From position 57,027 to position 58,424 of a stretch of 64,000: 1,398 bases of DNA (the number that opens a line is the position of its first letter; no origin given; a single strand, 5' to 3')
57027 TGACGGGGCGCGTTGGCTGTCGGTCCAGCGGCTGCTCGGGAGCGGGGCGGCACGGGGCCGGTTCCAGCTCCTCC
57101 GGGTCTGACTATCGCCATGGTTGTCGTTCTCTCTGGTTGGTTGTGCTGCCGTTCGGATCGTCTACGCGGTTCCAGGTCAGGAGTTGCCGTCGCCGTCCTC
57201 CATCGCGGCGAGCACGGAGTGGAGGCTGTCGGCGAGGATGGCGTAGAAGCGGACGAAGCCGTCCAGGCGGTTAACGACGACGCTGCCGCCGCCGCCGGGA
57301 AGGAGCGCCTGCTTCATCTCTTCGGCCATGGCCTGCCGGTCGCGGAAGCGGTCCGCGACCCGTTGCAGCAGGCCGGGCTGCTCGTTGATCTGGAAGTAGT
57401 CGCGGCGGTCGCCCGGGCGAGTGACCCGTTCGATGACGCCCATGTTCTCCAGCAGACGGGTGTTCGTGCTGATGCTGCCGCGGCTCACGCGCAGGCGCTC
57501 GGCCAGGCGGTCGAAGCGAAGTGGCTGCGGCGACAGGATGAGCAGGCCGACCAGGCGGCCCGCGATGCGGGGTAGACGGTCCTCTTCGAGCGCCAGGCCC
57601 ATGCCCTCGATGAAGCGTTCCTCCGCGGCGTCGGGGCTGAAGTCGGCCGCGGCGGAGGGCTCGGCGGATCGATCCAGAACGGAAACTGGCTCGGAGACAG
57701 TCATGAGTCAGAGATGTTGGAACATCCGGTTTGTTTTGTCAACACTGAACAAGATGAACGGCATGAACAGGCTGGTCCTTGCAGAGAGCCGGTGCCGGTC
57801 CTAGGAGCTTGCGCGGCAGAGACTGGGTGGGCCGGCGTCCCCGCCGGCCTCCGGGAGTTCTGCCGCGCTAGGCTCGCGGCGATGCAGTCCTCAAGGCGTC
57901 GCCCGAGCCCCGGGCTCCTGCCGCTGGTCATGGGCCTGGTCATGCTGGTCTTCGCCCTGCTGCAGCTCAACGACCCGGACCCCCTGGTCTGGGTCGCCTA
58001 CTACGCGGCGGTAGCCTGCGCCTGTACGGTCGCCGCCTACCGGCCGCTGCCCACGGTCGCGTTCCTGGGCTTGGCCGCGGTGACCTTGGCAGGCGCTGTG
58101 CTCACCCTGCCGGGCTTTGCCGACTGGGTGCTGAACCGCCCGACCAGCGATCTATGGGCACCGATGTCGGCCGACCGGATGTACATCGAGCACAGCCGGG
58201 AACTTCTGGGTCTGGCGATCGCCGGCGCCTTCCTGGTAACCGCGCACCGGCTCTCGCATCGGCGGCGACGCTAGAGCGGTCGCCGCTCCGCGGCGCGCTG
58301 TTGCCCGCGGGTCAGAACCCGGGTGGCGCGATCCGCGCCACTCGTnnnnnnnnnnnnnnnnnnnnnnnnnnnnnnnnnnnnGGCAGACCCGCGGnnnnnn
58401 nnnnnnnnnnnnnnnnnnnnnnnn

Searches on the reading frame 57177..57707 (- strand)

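Call 20: search_protein_families(library=pfam, proteins=[window:57177-57707:-], max_evalue=0.001)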
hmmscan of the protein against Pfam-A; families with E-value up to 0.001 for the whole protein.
window:57177-57707:- (176 aa): 3 families
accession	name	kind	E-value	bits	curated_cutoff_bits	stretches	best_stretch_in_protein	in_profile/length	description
PF12802.13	MarR_2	-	2e-07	31.5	27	1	46-102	4-60/61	MarR family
PF01047.28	MarR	-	1.5e-06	28.4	24.6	1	61-102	16-57/59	MarR family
PF13463.12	HTH_27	-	0.00053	20.6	22.2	0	66-105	22-61/68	Winged helix DNA-binding domain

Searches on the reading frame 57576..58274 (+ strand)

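Call 20: search_protein_families(library=pfam, proteins=[window:57576-58274:+], max_evalue=0.001)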
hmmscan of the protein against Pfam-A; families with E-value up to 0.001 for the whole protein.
window:57576-58274:+ (232 aa): 1 family
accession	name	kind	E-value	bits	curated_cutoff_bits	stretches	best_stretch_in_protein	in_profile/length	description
PF15071.11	TMEM220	-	3.4e-16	60.2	27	1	124-222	3-97/100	Transmembrane family 220, helix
